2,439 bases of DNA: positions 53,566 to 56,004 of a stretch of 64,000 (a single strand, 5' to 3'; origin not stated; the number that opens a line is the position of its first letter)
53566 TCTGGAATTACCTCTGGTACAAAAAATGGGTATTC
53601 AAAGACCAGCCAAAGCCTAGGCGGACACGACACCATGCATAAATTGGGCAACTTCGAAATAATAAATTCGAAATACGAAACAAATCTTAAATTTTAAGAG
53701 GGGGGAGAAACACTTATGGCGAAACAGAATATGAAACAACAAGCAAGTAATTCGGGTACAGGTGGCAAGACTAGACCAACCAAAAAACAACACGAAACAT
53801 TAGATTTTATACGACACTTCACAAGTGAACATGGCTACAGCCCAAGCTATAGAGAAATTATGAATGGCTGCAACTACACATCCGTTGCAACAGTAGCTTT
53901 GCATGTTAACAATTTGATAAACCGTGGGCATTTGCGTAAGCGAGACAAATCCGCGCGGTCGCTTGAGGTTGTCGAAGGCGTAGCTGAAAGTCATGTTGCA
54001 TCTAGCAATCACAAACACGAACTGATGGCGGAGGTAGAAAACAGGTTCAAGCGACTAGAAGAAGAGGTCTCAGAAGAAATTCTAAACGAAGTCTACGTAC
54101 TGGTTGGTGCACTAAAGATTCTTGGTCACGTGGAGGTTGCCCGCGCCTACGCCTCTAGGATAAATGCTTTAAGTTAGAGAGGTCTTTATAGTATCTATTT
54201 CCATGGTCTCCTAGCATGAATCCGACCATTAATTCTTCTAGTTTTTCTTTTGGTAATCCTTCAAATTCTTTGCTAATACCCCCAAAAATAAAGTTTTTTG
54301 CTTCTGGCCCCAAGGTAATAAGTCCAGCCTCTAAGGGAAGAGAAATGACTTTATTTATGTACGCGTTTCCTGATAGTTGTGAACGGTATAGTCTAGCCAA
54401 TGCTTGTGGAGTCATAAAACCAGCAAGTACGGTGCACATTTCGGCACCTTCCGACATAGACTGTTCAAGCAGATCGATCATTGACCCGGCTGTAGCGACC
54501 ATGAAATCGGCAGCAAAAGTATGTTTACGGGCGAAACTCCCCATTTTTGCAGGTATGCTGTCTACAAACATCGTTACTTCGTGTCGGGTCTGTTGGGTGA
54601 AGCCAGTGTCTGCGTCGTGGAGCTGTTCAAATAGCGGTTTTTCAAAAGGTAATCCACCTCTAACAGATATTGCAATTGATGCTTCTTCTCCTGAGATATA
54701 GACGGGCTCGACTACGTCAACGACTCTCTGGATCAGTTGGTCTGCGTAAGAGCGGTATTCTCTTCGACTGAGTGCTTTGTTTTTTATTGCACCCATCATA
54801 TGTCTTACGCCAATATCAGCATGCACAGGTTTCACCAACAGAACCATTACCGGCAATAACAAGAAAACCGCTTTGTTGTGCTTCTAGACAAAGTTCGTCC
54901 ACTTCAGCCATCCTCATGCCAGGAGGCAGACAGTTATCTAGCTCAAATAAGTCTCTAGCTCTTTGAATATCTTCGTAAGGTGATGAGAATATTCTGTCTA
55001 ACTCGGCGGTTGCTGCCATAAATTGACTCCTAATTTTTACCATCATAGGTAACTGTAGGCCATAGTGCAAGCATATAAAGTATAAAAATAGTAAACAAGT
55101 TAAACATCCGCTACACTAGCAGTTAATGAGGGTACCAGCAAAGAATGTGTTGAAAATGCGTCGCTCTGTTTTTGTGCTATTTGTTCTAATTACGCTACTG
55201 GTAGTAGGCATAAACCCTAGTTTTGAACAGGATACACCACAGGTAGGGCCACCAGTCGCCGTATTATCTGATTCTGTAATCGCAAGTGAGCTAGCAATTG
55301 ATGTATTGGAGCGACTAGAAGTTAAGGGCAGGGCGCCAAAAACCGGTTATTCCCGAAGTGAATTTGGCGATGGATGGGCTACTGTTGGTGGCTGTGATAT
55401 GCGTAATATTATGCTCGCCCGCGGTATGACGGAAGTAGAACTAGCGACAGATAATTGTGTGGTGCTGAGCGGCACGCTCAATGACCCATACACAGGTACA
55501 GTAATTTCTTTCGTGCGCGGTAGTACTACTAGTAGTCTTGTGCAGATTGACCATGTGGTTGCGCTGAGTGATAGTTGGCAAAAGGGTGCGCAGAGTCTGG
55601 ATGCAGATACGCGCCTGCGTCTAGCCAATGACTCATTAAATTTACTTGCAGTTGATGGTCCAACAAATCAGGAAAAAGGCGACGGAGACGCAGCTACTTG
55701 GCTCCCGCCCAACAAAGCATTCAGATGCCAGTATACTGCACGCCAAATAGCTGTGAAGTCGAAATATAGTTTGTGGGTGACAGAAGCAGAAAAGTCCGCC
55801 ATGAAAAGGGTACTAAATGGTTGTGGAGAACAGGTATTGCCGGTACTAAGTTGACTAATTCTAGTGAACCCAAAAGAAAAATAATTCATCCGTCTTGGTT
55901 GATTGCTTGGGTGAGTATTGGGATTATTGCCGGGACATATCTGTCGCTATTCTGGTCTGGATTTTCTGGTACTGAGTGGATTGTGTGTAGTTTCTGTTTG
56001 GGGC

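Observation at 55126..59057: Compact DNA-uptake module: secreted HNH/DUF1524 nuclease translationally coupled to an MBL-less ComEC, followed by a tandem lamin-tail-domain surface protein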

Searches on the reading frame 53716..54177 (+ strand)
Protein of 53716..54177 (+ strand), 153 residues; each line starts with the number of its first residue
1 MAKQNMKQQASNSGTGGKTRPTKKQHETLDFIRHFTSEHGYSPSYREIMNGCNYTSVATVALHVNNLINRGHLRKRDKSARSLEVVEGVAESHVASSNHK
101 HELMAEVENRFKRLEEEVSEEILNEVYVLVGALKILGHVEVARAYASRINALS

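Call 3: search_protein_families(library=pfam, proteins=[window:53716-54177:+], max_evalue=0.01)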
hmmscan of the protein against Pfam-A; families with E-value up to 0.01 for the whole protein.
window:53716-54177:+ (153 aa): 1 family
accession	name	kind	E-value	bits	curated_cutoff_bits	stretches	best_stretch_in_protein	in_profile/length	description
PF01726.22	LexA_DNA_bind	-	8e-13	48.4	23.7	1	22-81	5-64/65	LexA DNA binding domain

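Call 72: search_protein_families(library=ncbifam, proteins=[window:53716-54177:+], max_evalue=0.01)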
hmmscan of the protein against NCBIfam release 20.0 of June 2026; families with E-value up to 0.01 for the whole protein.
window:53716-54177:+ (153 aa): 2 families
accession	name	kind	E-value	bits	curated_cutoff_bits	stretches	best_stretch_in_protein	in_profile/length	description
TIGR00498.1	lexA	equivalog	5.3e-13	49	110.95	1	22-108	5-87/203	transcriptional repressor LexA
NF041654.1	GlcNAcase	equivalog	0.0068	14.9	1000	1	33-117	411-494/732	beta-N-acetylglucosaminidase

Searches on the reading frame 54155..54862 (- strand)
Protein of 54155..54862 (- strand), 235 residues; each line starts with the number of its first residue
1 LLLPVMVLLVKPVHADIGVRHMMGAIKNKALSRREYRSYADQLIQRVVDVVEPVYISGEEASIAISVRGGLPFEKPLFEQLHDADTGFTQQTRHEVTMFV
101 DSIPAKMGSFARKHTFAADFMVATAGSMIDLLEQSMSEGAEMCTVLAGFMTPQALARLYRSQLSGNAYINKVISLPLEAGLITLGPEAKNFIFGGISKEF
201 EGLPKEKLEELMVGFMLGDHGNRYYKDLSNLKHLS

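Call 3: search_protein_families(library=pfam, proteins=[window:54155-54862:-], max_evalue=0.01)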
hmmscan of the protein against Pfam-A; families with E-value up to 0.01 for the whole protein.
window:54155-54862:- (235 aa): 1 family
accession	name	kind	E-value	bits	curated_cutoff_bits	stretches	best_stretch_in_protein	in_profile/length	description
PF14681.12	UPRTase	-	2.2e-07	31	27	1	67-160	74-170/206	Uracil phosphoribosyltransferase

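Call 72: search_protein_families(library=ncbifam, proteins=[window:54155-54862:-], max_evalue=0.01)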
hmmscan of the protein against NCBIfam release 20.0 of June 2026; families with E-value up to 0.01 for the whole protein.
window:54155-54862:- (235 aa): 2 families
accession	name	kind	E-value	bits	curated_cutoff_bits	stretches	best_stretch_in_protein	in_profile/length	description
NF001097.0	PRK00129.1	equivalog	1.7e-08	34.4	114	1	51-162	62-174/209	uracil phosphoribosyltransferase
TIGR01091.1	upp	equivalog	2.2e-06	27.5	208.35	1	54-163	63-173/207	uracil phosphoribosyltransferase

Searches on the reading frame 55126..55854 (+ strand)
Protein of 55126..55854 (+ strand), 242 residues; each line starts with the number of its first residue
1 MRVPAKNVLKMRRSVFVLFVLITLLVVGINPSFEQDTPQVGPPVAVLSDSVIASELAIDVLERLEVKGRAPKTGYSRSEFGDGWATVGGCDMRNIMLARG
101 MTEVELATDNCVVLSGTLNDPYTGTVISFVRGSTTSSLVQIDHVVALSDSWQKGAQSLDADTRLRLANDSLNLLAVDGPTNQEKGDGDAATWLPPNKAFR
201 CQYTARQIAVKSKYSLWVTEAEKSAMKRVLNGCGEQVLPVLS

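Call 3: search_protein_families(library=pfam, proteins=[window:55126-55854:+], max_evalue=0.01)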
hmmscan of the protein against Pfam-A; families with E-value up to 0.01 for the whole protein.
window:55126-55854:+ (242 aa): 1 family
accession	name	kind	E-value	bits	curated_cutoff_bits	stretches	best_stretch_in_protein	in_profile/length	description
PF07510.16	GmrSD_C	-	1.3e-18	67.7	23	1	110-228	22-137/138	GmrSD restriction endonucleases, C-terminal domain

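Call 5: find_homologous_proteins(query=window:55126-55854:+)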
Query window:55126-55854:+ (242 aa): 8000 proteins with E <= 0.001 among 8000 candidates; the best 120 are listed.
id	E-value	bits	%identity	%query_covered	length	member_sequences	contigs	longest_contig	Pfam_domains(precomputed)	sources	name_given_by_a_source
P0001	5.6e-155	531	100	100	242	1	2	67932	PF07510.17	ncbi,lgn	-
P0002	1.6e-136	471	88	100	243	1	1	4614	PF07510.17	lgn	-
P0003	3.2e-135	467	86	100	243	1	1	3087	PF07510.17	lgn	-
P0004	1.1e-122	426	81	100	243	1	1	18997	PF07510.17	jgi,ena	-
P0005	4.4e-115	401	77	99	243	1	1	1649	PF07510.17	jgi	jgi:hypothetical protein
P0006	1.7e-114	399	77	99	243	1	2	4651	PF07510.17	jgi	jgi:hypothetical protein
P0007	3.6e-112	391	75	100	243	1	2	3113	PF07510.17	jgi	jgi:hypothetical protein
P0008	4.8e-112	391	74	100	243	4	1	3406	PF07510.17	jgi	-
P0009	5.5e-112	391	72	100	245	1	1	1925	PF07510.17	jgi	jgi:hypothetical protein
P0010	3.2e-110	385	73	97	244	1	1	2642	PF07510.17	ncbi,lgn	-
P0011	5.7e-109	381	72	100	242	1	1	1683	PF07510.17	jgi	jgi:hypothetical protein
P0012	4.4e-108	378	73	98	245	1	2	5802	PF07510.17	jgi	jgi:hypothetical protein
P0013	6.1e-108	378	71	100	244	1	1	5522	PF07510.17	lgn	-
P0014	8.4e-108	377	71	100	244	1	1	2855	PF07510.17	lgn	-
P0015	9.5e-108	377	73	96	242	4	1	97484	PF07510.17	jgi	jgi:hypothetical protein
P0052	3.3e-97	342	65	96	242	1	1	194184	PF07510.17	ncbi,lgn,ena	-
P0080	3.4e-92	326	62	96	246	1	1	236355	PF07510.17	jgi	jgi:hypothetical protein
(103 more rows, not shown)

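Call 10: find_encoding_contigs(protein=P0001, flank=10000, max_places=3)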
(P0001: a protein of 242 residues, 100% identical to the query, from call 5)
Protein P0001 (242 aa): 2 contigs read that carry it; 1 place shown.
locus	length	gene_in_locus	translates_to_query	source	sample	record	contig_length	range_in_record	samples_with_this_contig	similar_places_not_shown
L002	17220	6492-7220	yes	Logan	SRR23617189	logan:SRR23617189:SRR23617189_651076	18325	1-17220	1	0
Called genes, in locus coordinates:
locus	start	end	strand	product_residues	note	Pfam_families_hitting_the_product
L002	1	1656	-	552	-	?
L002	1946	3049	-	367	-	PF00534:Glycos_transf_1, PF13692:Glyco_trans_1_4, PF20706:GT4-conflict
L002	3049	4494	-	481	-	PF13727:CoA_binding_3, PF02397:Bac_transf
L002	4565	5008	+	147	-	PF04138:GtrA_DPMS_TM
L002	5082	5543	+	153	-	PF01726:LexA_DNA_bind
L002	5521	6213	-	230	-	PF14681:UPRTase (faint)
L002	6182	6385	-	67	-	-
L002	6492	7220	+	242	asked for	PF07510:GmrSD_C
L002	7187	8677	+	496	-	PF13567:DUF4131, PF03772:Competence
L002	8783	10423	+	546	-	PF00932:LTD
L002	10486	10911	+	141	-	PF08570:DUF1761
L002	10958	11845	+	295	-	PF00781:DAGK_cat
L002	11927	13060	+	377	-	PF01594:AI-2E_transport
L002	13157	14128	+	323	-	-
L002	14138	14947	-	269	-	PF01061:ABC2_membrane, PF12698:ABC2_membrane_3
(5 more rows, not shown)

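Call 11: find_encoding_contigs(protein=P0080, flank=6000, max_places=1)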
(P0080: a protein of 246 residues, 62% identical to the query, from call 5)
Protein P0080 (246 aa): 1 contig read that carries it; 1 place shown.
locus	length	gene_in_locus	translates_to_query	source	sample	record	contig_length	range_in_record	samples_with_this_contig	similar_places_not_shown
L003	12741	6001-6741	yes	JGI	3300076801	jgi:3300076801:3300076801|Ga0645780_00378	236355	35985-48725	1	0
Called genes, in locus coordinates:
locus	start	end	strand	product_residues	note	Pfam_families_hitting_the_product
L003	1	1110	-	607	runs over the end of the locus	PF13522:GATase_6, PF13537:GATase_7, PF01380:SIS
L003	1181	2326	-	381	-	PF20706:GT4-conflict, PF00534:Glycos_transf_1, PF13692:Glyco_trans_1_4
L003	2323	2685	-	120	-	PF05635:23S_rRNA_IVP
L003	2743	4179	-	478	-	PF13727:CoA_binding_3, PF02397:Bac_transf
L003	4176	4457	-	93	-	PF01541:GIY-YIG, PF10544:T5orf172 (weak)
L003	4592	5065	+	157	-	PF04138:GtrA_DPMS_TM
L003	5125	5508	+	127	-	PF05635:23S_rRNA_IVP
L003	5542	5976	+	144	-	PF01726:LexA_DNA_bind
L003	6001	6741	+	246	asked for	PF07510:GmrSD_C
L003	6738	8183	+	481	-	PF13567:DUF4131 (weak), PF03772:Competence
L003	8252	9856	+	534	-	PF00932:LTD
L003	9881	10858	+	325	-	PF01699:Na_Ca_ex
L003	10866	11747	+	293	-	PF00781:DAGK_cat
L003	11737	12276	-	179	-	-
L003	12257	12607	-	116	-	PF07885:Ion_trans_2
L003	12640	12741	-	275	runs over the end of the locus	PF00126:HTH_1, PF03466:LysR_substrate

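Call 12: find_encoding_contigs(protein=P0052, flank=6000, max_places=1)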
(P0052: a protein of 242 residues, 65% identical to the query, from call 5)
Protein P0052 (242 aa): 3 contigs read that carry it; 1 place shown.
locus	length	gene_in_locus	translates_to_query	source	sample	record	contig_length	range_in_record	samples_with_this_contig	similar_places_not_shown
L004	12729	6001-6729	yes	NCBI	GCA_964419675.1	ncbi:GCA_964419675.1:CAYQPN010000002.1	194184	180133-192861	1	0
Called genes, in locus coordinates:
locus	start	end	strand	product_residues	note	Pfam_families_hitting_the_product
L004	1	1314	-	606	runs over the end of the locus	PF13522:GATase_6, PF13537:GATase_7, PF01380:SIS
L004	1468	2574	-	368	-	PF13439:Glyco_transf_4 (weak), PF20706:GT4-conflict (weak), PF00534:Glycos_transf_1, PF13692:Glyco_trans_1_4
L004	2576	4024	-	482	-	PF13727:CoA_binding_3, PF02397:Bac_transf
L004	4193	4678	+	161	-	PF04138:GtrA_DPMS_TM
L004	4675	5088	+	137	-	PF01726:LexA_DNA_bind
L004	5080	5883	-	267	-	-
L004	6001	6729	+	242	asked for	PF07510:GmrSD_C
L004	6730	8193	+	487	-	PF13567:DUF4131 (weak), PF03772:Competence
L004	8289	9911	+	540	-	PF00932:LTD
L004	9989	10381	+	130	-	PF08327:AHSA1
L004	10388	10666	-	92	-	-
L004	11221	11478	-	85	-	PF18905:DUF5661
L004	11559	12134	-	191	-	PF00293:NUDIX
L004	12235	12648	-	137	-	PF00856:SET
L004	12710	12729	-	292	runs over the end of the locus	-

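Call 13: find_encoding_contigs(protein=P0015, flank=6000, max_places=1)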
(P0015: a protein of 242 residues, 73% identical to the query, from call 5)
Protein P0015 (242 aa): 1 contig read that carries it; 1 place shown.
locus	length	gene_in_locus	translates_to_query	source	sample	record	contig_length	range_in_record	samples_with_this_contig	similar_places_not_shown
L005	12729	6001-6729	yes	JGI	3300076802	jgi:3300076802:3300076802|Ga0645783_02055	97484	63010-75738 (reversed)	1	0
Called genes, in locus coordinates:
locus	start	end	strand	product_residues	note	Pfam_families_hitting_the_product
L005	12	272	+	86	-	PF04226:Transgly_assoc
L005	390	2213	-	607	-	PF13522:GATase_6, PF13537:GATase_7, PF01380:SIS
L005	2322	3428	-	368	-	PF20706:GT4-conflict (weak), PF00534:Glycos_transf_1, PF13692:Glyco_trans_1_4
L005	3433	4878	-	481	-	PF13727:CoA_binding_3, PF02397:Bac_transf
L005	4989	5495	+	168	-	PF04138:GtrA_DPMS_TM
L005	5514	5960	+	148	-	PF01726:LexA_DNA_bind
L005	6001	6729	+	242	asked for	PF07510:GmrSD_C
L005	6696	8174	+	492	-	PF03772:Competence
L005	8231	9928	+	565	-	PF00932:LTD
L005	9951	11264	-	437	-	PF13506:Glyco_transf_21, PF00535:Glycos_transf_2, PF10111:Glyco_tranf_2_2 (weak), PF13641:Glyco_tranf_2_3, PF13632:Glyco_trans_2_3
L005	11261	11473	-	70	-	-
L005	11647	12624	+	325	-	PF01699:Na_Ca_ex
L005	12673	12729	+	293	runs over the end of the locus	PF00781:DAGK_cat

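Call 55: predict_structure(alignment_id=A2)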
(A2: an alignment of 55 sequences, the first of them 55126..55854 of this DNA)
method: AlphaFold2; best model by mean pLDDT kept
length: 242 residues; sequences in the alignment: 55
mean_pLDDT: 88.5   pTM: 0.75
mean pLDDT of the five models: 88.5, 88.2, 88.0, 87.1, 71.0
residues with pLDDT >= 90: 179; 70-90: 30; 50-70: 17; < 50: 16
segments of 3 or more residues with pLDDT < 50: 36-50
pLDDT, mean of each block of 10 residues (from residue 1): 64 87 83 50 43 82 97 95 92 96 97 98 97 96 97 97 96 97 91 94 96 98 97 89 58
secondary structure, 60 per line:
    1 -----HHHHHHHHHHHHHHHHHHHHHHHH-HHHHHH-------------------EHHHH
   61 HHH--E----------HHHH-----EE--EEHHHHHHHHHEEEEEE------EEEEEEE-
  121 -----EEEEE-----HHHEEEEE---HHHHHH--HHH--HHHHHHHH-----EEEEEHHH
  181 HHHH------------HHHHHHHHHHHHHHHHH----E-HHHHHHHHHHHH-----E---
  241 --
elements in order: H6-29 H31-36 H57-63 H77-80 H92-100 E101-106 E113-119 E126-130 E139-143 H147-152 H160-167 E173-177 H178-184 H197-213 H220-231

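Call 59: fold_search(model_id=the predicted structure, library=pdb)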
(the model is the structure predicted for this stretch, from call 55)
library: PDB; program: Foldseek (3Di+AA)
matches with E <= 10: 63; with E <= 0.001: 0
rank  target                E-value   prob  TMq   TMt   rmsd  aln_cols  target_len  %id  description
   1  1ouo                  3.0e-03  1.00  0.36  0.40   6.9       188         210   18  Crystal structure of the periplasmic endonuclease Vvn (released 2003-08-05)
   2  2vnd                  3.2e-03  0.99  0.35  0.41  11.2       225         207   13  The N69Q mutant of Vibrio cholerae endonuclease I (released 2008-02-12)
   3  2g7f                  4.5e-03  0.99  0.35  0.40   6.2       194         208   15  The 1.95 A crystal structure of Vibrio cholerae extracellular endonuclease I (released 2006-10-31)
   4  2pu3                  8.1e-03  0.99  0.31  0.36   6.8       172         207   16  Structural adaptation of endonuclease I from the cold-adapted and halophilic bacterium Vibrio salmonicida (released 2008-03-18)
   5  2g7e                  9.1e-03  0.97  0.35  0.40  10.9       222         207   14  The 1.6 A crystal structure of Vibrio cholerae extracellular endonuclease I (released 2006-10-31)
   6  1oup_B                9.1e-03  0.95  0.34  0.38  11.6       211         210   14  Crystal structure of the periplasmic endonuclease Vvn complexed with octamer double stranded DNA (released 2003-08-05)
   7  1oup_A                2.9e-02  0.97  0.35  0.40   6.9       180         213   16  Crystal structure of the periplasmic endonuclease Vvn complexed with octamer double stranded DNA (released 2003-08-05)
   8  8f43                  4.1e-02  0.75  0.17  0.34   8.2        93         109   19  HNH Nuclease Domain from G. stearothermophilus Cas9, K597A mutant (released 2022-12-21)
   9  7mpz                  5.2e-02  0.77  0.18  0.29   8.1        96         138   19  HNH Nuclease Domain from G. stearothermophilus Cas9 (released 2021-12-22)
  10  9j1y_A                8.4e-02  0.77  0.22  0.34   8.7       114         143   19  Crystal structure of Nme1Cas9 HNH domain bound to anti-CRISPR AcrIIC1Boe. (released 2026-03-04)
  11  5vgb_A                8.9e-02  0.77  0.22  0.35   8.8       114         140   18  Crystal structure of NmeCas9 HNH domain bound to anti-CRISPR AcrIIC1 (released 2017-08-30)
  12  6jdv_A                1.1e-01  0.75  0.26  0.07  13.4       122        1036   17  Crystal structure of Nme1Cas9 in complex with sgRNA and target DNA (ATATGATT PAM) in catalytic state (released 2019-11-06)
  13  8zcy_A                1.6e-01  0.38  0.23  0.10  13.5       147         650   12  Cryo-EM structure of eSaCas9_NNG-guide RNA-target DNA complex in an interrogation state (released 2025-11-05)
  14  8fmf_C                1.9e-01  0.38  0.21  0.15   9.5       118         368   13  Structure of CBASS Cap5 from Pseudomonas syringae as an activated tetramer with the cyclic dinucleotide 3'2'-c-diAMP l (released 2024-02-07)
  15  7s4x_A                2.5e-01  0.51  0.21  0.05   7.4       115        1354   14  Cas9:gRNA in complex with 18-20MM DNA, 1 minute time-point, kinked active conformation (released 2022-03-02)
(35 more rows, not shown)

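Call 71: search_solved_structures(query=A2, max_evalue=1, show_alignments=2)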
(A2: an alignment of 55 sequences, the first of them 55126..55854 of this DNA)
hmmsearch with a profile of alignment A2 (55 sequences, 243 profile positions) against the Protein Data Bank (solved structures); distinct sequences matched with E-value up to 1: 0.

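Call 72: search_protein_families(library=ncbifam, proteins=[window:55126-55854:+], max_evalue=0.01)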
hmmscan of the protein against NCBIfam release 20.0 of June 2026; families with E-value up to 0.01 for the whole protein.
window:55126-55854:+ (242 aa): 0 families
